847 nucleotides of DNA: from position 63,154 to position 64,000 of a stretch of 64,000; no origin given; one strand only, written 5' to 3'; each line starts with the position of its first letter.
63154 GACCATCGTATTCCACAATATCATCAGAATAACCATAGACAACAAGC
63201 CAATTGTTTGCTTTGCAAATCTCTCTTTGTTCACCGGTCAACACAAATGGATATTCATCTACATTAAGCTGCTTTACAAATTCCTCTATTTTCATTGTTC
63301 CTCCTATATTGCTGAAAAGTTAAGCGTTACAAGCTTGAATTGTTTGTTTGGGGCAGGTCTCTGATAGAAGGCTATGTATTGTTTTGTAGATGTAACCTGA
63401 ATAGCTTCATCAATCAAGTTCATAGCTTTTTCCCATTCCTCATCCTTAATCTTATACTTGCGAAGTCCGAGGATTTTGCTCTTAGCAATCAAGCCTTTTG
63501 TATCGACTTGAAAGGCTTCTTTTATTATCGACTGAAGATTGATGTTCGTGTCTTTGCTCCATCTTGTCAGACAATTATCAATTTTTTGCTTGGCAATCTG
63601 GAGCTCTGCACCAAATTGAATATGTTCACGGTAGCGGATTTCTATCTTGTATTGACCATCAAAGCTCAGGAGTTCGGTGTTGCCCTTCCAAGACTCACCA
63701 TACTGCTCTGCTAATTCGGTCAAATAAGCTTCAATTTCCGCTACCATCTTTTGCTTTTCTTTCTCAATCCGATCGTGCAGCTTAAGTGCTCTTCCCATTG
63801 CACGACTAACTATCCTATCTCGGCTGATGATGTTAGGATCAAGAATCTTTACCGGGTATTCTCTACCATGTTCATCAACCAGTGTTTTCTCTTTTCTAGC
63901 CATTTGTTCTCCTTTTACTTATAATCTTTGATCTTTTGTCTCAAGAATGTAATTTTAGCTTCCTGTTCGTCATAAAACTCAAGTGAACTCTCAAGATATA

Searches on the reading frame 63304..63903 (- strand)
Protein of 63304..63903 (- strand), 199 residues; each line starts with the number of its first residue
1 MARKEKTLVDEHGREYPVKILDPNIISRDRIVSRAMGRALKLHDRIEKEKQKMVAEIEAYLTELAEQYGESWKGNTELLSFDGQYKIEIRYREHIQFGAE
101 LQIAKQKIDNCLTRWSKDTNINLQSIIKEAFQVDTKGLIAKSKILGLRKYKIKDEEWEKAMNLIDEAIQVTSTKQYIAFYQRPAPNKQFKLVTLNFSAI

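Call 12: search_protein_families(library=phrogs, proteins=[window:63304-63903:-], max_evalue=0.001)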
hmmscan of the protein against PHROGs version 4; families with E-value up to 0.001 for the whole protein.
window:63304-63903:- (199 aa): 1 family
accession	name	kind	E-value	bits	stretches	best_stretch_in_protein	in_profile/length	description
phrog_846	-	unknown function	8.4e-59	199.6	1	4-198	9-206/207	-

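Call 13: find_encoding_contigs(protein=window:63304-63903:-, flank=10000, max_places=6)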
Protein window:63304-63903:- (199 aa): 2 contigs read that carry it; 2 places shown.
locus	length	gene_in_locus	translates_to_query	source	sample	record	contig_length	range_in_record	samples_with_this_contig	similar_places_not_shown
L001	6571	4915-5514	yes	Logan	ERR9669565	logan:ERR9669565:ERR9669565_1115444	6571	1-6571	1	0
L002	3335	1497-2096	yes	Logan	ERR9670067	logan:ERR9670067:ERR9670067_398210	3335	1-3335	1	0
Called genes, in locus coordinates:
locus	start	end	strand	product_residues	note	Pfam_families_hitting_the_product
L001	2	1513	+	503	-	?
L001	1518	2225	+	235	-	PF05621:TniB (weak), PF13191:AAA_16 (faint), PF13401:AAA_22, PF00004:AAA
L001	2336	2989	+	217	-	-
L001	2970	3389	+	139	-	-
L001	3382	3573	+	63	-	-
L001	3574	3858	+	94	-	PF21779:DUF6874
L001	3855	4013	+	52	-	-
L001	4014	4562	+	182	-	-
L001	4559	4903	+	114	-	-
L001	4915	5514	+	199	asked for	PF11363:DUF3164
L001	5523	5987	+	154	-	-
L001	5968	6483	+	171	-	PF09524:Phg_2220_C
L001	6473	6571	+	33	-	?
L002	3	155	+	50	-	?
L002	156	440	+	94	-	PF21779:DUF6874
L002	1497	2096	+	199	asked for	PF11363:DUF3164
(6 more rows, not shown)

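Call 15: search_protein_families(library=pfam, proteins=[L001:2-1513:+, L001:1518-2225:+, L001:2336-2989:+, L001:2970-3389:+, L001:4014-4562:+, L001:4559-4903:+, window:63304-63903:-], max_evalue=0.01)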
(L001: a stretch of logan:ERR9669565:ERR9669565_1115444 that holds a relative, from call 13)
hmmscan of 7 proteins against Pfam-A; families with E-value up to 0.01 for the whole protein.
L001:2-1513:+ (503 aa): 2 families
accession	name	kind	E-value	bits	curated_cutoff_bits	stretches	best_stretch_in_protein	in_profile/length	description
PF09299.17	Mu-transpos_C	-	4.3e-15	55.9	21.7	1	326-384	2-60/61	Mu transposase, C-terminal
PF00665.32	rve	-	2.1e-06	28.3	32.6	1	124-222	15-101/102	Integrase core domain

L001:1518-2225:+ (235 aa): 11 families
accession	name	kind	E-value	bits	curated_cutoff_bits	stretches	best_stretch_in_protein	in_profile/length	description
PF13401.12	AAA_22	-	1.9e-15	57.8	27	1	32-153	6-130/130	AAA domain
PF00004.35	AAA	-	2.2e-12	48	21.2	1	35-165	2-124/131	ATPase family associated with various cellular activities (AAA)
PF05621.17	TniB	-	2.9e-07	30.5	22.4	1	4-158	8-174/189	Bacterial TniB protein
PF13191.12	AAA_16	-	1.6e-05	25.9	32.6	1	16-120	9-144/167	AAA ATPase domain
PF13671.12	AAA_33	-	0.0003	21.5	27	1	35-83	3-49/143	AAA domain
PF13245.12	AAA_19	-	0.00052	20.6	25.1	1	35-145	15-124/134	AAA domain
PF05496.18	RuvB_N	-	0.00075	19.7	27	0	9-65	12-66/159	Holliday junction DNA helicase RuvB P-loop domain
PF13173.12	AAA_14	-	0.00092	19.7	27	1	37-164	8-115/129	AAA domain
PF07728.20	AAA_5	-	0.0015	19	22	1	35-121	3-79/139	AAA domain (dynein-related subfamily)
PF01637.24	ATPase_2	-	0.0015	18.8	33.2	1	35-127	24-136/225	ATPase domain predominantly from Archaea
PF24883.2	NPHP3_N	-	0.0022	18.6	24.8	0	71-137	86-153/164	Nephrocystin 3, N-terminal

L001:2336-2989:+ (217 aa): 0 families

L001:2970-3389:+ (139 aa): 1 family
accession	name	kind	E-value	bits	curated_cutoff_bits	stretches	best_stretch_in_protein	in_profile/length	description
PF06252.17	GemA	-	0.0067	17.8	27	1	29-90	1-55/119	Bacteriophage Mu, GemA protein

L001:4014-4562:+ (182 aa): 1 family
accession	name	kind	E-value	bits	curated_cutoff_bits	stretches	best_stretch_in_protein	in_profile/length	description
PF04802.21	PP4R3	-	0.00086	18.5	27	1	71-145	322-397/497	Phosphatase 4 regulatory subunit 3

L001:4559-4903:+ (114 aa): 0 families

window:63304-63903:- (199 aa): 1 family
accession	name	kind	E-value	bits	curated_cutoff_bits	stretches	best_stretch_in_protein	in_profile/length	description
PF11363.13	DUF3164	-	1.1e-52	179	23.7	1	10-197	4-193/194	Protein of unknown function (DUF3164)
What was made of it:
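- On Mu-type transposable phage end (att) region: L001 2-1513: Mu-transpos_C 4.3e-15 and rve 2.1e-6, the latter below its Pfam cut-off (call 15). L001 1518-2225: AAA_22 1.9e-15, AAA 2.2e-12, TniB 2.9e-7, immediately downstream of the transposase (calls 13, 15).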

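Call 18: find_related_loci(query=L001:2-1513:+, collection=viral_contigs, flank=10000)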
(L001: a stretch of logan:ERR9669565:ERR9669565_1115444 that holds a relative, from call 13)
Query L001:2-1513:+ (503 aa) in viral_contigs; peptide patterns used: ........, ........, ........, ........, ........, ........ (x = any residue, [..] = any of these).
7 stretches matched a pattern, but none encodes a relative of the query by tblastn (E <= 1e-3).

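Call 19: find_homologous_proteins(query=L001:2-1513:+, max_evalue=1e-20)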
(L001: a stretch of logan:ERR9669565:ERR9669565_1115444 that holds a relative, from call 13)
Query L001:2-1513:+ (503 aa): 118 proteins with E <= 1e-20 among 6800 candidates.
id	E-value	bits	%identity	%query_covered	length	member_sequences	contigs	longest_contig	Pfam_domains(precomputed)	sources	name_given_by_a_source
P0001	0.0e+0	1142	100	100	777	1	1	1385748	PF12728.14,PF00665.33,PF09299.18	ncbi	-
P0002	1.6e-105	372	42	88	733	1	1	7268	PF00665.33,PF09299.18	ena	-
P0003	4.5e-104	367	42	88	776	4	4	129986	PF12728.14,PF00665.33,PF09299.18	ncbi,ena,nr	ncbi:MAG: transposase [Candidatus Cloacimonetes bacterium]|nr:transposase [Candidatus Cloacimonadota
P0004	5.4e-102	360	41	91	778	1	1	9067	PF00665.33,PF09299.18,PF13384.13,PF13518.13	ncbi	-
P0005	5.1e-91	324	39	92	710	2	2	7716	PF00665.33,PF09299.18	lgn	-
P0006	1.5e-89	319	39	86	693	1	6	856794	PF00665.33,PF09299.18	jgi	jgi:putative transposase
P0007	6.4e-87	310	42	77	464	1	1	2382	PF00665.33,PF09299.18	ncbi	-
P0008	4.2e-86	308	38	88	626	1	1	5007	PF00665.33,PF09299.18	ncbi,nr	ncbi:MAG: Mu transposase C-terminal domain-containing protein [Candidatus Cloacimonetes bacterium]|n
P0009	3.0e-85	305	37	91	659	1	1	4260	PF00665.33,PF09299.18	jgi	jgi:putative transposase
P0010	1.1e-82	297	37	95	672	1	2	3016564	PF00665.33,PF09299.18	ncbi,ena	-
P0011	1.6e-82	296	35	94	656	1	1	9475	PF00665.33,PF09299.18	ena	-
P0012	7.6e-82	294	39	74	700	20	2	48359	PF00665.33,PF09299.18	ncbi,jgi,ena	-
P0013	4.7e-80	288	39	74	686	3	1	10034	PF00665.33,PF09299.18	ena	-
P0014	5.7e-80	288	37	75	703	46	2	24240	PF00665.33,PF09299.18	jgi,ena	-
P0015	8.0e-80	287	41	79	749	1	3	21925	PF12728.14,PF00665.33,PF09299.18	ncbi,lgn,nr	ncbi:MAG: Mu transposase C-terminal domain-containing protein [Candidatus Cloacimonetes bacterium]|n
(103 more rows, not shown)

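Call 20: find_encoding_contigs(protein=P0001, flank=10000, max_places=4)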
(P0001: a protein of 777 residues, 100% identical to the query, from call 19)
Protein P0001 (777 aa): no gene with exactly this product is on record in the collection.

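Call 21: find_related_loci(query=P0001, collection=genome_contigs, flank=10000)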
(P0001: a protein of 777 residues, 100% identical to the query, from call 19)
Query P0001 (777 aa) in genome_contigs; peptide patterns used: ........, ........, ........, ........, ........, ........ (x = any residue, [..] = any of these).
51 stretches matched a pattern, but none encodes a relative of the query by tblastn (E <= 1e-3).

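Call 32: find_related_loci(query=P0001, collection=metagenome_contigs, flank=10000)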
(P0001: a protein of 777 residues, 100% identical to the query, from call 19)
Query P0001 (777 aa) in metagenome_contigs; peptide patterns used: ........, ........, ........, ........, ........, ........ (x = any residue, [..] = any of these).
91 stretches matched a pattern, but none encodes a relative of the query by tblastn (E <= 1e-3).
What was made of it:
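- On Mu-type transposable phage end (att) region: The source contig was not retrievable (calls 18, 20, 21, 32) and L001 stops inside the transposase gene.
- Tried and rejected: The transposase (P0001 or its C-terminal fragment from L001) was searched in viral, GTDB-genome and JGI-metagenome contigs with no relatives found (calls 18, 21, 32).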

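Call 33: find_encoding_contigs(protein=P0003, flank=10000, max_places=4)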
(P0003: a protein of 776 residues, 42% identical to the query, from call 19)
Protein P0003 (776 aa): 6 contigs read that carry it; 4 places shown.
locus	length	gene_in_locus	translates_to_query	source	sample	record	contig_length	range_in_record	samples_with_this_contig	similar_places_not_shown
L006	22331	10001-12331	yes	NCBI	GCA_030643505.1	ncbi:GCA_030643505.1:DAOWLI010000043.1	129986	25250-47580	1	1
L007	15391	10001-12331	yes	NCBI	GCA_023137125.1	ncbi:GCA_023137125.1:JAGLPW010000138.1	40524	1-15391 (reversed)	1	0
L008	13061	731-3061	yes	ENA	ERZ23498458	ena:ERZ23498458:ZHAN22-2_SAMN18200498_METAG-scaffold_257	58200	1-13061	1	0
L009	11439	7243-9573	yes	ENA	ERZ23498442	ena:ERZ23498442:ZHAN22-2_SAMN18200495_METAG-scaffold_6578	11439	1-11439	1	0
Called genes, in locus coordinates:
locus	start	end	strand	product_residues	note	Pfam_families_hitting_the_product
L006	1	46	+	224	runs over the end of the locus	-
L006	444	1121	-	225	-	-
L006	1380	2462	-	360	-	-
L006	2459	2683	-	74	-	-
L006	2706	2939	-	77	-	-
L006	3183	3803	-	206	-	-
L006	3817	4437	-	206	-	PF06508:QueC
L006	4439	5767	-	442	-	PF05014:Nuc_deoxyrib_tr, PF15891:Nuc_deoxyri_tr2 (weak)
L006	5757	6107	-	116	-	-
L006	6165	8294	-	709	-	PF13166:AAA_13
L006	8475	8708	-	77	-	-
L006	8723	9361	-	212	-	PF01381:HTH_3, PF12844:HTH_19, PF07022:Phage_CI_repr (weak), PF00717:Peptidase_S24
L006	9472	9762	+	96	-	-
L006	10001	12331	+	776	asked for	PF12728:HTH_17 (weak), PF00665:rve, PF09299:Mu-transpos_C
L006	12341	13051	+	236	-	PF13401:AAA_22, PF00004:AAA (weak)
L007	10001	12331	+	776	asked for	PF12728:HTH_17 (weak), PF00665:rve, PF09299:Mu-transpos_C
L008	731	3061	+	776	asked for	PF12728:HTH_17 (weak), PF00665:rve, PF09299:Mu-transpos_C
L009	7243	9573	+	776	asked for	PF12728:HTH_17 (weak), PF00665:rve, PF09299:Mu-transpos_C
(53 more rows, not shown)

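Call 43: search_solved_structures(query=P0001, max_evalue=0.01, show_alignments=1)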
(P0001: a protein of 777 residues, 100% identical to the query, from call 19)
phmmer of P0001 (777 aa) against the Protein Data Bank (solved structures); distinct sequences matched with E-value up to 0.01: 3.
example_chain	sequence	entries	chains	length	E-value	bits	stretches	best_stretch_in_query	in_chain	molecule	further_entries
8rdu_R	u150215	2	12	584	2.7e-06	29.2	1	255-656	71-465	TnsB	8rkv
7svw_A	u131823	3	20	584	2.7e-06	29.2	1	255-656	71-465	TnsB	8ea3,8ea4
8aa5_AP1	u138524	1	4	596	2.8e-06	29.1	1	255-656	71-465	TnsB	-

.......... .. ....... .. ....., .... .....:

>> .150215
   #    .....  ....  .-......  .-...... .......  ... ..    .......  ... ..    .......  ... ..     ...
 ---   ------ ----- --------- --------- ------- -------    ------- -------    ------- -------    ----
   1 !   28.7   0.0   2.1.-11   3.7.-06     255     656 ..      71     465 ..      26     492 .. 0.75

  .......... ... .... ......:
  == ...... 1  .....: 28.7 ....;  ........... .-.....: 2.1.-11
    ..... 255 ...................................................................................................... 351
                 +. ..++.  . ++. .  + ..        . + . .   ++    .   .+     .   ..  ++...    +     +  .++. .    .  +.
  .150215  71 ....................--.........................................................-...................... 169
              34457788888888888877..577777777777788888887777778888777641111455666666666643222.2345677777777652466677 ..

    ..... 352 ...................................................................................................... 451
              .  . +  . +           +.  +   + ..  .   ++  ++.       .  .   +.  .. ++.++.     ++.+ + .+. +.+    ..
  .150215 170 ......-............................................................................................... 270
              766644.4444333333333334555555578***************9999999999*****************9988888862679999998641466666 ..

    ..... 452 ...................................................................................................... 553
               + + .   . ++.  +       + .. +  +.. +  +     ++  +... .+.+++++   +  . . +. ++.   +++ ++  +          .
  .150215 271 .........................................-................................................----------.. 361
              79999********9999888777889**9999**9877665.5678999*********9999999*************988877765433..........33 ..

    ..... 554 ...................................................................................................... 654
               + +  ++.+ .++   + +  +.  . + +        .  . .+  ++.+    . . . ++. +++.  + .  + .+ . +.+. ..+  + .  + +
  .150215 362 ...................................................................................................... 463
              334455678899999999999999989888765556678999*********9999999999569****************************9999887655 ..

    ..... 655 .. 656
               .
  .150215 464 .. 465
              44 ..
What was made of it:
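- A single-sequence search of the transposase against PDB hits TnsB, not MuA (call 43).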

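Call 57: search_solved_structures(query=A2, max_evalue=0.01, show_alignments=2)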
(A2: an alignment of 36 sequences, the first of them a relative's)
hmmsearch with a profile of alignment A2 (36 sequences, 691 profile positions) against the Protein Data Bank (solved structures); distinct sequences matched with E-value up to 0.01: 11.
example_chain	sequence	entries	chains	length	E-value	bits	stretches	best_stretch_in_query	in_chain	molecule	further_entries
8aa5_AP1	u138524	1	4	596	5.1e-24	88.2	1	385-633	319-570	TnsB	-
8rdu_R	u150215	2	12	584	7.7e-24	87.7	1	385-626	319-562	TnsB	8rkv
7svw_A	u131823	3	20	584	7.8e-24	87.6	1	385-626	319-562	TnsB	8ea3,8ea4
4fcy_A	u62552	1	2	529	4.9e-21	78.4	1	125-582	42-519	Transposase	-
1bcm_A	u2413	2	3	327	6.9e-11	44.8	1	296-541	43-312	BACTERIOPHAGE MU TRANSPOSASE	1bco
9bw1_M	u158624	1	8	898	1.1e-10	44.1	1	123-353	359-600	Integrase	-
30ga_R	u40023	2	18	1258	2.2e-10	43.2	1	83-246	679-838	Maltose/maltodextrin-binding periplasmic protein,TnsA endonuclease N-terminal domain-conta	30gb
30jv_A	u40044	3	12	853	3e-09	39.4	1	83-246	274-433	TnsA endonuclease N-terminal domain-containing protein,TnsB transposase | PseTnsAB artificial fusion protein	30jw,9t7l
9y7b_A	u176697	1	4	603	1.3e-08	37.3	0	428-534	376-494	IF3A Tn6677 TnsB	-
2ezh_A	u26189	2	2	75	0.0026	19.8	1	178-250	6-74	TRANSPOSASE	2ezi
1tns_A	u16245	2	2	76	0.0046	19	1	1-64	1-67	MU-TRANSPOSASE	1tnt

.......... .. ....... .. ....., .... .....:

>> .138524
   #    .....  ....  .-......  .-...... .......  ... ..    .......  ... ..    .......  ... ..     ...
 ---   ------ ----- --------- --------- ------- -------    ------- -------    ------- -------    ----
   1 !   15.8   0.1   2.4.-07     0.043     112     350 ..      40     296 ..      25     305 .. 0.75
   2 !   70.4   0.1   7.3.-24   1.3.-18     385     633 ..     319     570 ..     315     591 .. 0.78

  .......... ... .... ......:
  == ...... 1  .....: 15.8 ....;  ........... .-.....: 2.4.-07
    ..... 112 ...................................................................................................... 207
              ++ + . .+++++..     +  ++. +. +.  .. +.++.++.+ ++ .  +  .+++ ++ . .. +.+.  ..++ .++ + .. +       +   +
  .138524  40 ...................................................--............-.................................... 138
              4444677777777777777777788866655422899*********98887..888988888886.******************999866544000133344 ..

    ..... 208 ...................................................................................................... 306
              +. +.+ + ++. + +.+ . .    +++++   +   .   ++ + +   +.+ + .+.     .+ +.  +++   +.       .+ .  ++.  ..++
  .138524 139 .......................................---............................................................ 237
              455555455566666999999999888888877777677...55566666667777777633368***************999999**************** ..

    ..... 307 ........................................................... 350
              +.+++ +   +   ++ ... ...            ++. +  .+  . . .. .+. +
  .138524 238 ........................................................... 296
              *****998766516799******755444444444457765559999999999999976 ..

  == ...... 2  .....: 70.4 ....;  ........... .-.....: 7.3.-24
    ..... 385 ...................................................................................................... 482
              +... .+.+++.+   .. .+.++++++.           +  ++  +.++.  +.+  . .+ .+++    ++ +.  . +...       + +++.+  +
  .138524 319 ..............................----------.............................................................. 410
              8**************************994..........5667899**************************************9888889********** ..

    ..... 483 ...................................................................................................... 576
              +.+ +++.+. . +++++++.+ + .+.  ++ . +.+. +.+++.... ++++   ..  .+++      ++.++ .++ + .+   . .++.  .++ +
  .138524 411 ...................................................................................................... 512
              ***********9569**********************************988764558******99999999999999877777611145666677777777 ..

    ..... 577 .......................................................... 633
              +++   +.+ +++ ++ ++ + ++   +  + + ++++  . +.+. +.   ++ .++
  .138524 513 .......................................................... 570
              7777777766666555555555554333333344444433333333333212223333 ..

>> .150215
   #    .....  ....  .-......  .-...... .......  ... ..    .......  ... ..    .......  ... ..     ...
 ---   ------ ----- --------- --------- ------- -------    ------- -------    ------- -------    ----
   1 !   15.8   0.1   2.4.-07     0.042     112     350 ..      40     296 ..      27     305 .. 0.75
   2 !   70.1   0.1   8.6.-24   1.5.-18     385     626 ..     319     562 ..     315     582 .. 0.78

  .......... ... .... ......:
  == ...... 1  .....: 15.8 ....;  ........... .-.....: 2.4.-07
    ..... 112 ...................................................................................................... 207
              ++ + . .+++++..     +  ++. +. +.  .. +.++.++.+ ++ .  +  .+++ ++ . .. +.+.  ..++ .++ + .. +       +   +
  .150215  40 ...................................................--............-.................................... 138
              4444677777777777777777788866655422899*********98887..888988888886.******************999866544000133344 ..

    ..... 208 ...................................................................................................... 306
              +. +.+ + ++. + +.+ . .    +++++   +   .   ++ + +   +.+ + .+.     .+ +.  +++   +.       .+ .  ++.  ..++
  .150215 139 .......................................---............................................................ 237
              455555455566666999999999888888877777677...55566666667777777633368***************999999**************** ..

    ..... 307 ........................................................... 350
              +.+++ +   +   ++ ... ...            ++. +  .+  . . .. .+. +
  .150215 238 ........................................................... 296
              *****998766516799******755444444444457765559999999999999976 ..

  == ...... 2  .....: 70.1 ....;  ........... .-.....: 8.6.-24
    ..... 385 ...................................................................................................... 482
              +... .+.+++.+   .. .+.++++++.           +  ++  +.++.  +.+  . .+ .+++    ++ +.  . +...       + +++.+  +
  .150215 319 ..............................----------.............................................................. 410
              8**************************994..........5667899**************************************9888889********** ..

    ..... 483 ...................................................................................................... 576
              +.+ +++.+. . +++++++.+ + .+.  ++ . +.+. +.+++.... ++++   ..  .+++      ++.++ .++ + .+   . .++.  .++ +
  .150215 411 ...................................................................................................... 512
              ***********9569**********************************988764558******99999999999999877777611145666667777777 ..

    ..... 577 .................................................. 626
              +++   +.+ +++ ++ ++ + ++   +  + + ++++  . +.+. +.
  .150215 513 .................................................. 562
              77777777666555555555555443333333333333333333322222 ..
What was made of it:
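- On Mu-type transposable phage end (att) region: The family profile hits MuA 4FCY at 4.9e-21 (call 57).
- Closest known: Tn7-like / CAST TnsB end-binding sites. Same: The transposase family profile hits TnsB about as well as MuA (5e-24 against 5e-21; call 57).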

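Call 80: find_encoding_contigs(protein=P0015, flank=10000, max_places=3)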
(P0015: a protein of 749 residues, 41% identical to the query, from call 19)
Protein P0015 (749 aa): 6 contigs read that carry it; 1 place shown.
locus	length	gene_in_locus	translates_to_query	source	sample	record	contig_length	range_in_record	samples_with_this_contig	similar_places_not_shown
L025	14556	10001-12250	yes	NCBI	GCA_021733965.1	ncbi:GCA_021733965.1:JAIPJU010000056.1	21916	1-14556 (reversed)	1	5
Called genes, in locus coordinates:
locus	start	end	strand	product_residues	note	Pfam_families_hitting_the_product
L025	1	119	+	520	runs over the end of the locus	PF12072:RNase_Y_N, PF00013:KH_1 (weak), PF01966:HD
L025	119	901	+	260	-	PF00149:Metallophos (weak), PF13277:YmdB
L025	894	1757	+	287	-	PF00763:THF_DHG_CYH, PF02882:THF_DHG_CYH_C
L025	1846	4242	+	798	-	-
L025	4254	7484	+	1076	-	PF00041:fn3 (faint), PF16656:Pur_ac_phosph_N (faint), PF03781:FGE-sulfatase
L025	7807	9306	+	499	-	-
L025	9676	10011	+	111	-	PF12728:HTH_17 (weak)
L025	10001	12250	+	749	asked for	PF12728:HTH_17 (faint), PF00665:rve (weak), PF09299:Mu-transpos_C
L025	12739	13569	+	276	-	PF04098:Rad52_Rad22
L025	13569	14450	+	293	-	-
